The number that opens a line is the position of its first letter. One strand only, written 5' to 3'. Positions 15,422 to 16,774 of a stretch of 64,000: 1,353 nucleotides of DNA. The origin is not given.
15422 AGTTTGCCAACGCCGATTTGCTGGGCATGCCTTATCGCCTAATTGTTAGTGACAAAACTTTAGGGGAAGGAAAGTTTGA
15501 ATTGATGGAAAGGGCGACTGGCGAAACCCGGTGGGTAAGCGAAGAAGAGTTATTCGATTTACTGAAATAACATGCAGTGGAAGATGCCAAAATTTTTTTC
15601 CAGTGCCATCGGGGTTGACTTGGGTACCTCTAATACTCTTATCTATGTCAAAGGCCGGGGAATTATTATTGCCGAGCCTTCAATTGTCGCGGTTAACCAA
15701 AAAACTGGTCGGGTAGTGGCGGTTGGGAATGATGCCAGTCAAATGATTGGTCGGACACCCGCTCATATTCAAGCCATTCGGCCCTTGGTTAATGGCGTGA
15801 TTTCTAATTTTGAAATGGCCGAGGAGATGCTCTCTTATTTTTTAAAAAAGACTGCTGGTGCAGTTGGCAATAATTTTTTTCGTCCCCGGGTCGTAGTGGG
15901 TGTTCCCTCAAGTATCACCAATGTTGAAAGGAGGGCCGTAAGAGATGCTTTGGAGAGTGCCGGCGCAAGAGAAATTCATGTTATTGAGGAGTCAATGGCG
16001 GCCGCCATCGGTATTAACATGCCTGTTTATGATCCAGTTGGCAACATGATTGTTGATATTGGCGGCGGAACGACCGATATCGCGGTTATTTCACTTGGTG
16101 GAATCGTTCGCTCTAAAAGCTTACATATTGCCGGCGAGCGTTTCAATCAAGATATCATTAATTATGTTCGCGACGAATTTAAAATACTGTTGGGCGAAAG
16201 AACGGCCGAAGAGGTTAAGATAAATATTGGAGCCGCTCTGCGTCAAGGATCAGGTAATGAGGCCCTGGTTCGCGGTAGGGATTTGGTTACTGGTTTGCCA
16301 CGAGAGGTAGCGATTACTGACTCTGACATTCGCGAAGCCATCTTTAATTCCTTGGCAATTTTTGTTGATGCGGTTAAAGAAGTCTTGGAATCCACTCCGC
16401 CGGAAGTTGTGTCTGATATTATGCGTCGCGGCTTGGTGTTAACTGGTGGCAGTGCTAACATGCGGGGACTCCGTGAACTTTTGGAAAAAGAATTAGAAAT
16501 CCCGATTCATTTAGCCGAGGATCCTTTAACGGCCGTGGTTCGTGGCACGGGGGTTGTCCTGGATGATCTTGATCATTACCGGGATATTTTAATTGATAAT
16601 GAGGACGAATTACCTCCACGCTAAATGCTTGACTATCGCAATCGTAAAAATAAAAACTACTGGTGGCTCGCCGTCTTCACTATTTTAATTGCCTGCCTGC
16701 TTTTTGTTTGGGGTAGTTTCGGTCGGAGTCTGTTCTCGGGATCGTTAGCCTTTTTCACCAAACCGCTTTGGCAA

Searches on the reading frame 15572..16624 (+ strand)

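Call 52: search_protein_families(library=pfam, proteins=[window:15572-16624:+], max_evalue=0.001)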
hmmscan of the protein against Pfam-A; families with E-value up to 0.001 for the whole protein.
window:15572-16624:+ (350 aa): 7 families
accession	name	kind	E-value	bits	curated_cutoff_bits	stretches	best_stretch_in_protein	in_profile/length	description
PF06723.19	MreB_Mbl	-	3.8e-134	447.1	27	1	11-335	2-324/327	MreB/Mbl protein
PF14450.12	FtsA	-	1.9e-14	54.5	31.8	1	160-317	2-112/127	Cell division protein FtsA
PF00012.26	HSP70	-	4.9e-13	48.6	20.6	1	105-205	134-240/599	Hsp70 protein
PF00022.25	Actin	-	5.9e-07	28.9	27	1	35-202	30-190/410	Actin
PF25216.1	Volactin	-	1.5e-05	25.1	35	0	268-326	251-317/321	Volactin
PF11104.14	PilM_2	-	6.2e-05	22.5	27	0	288-316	278-306/340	Type IV pilus assembly protein PilM;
PF06277.17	EutA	-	0.00057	19.3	27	1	161-211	148-202/475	Ethanolamine utilisation protein EutA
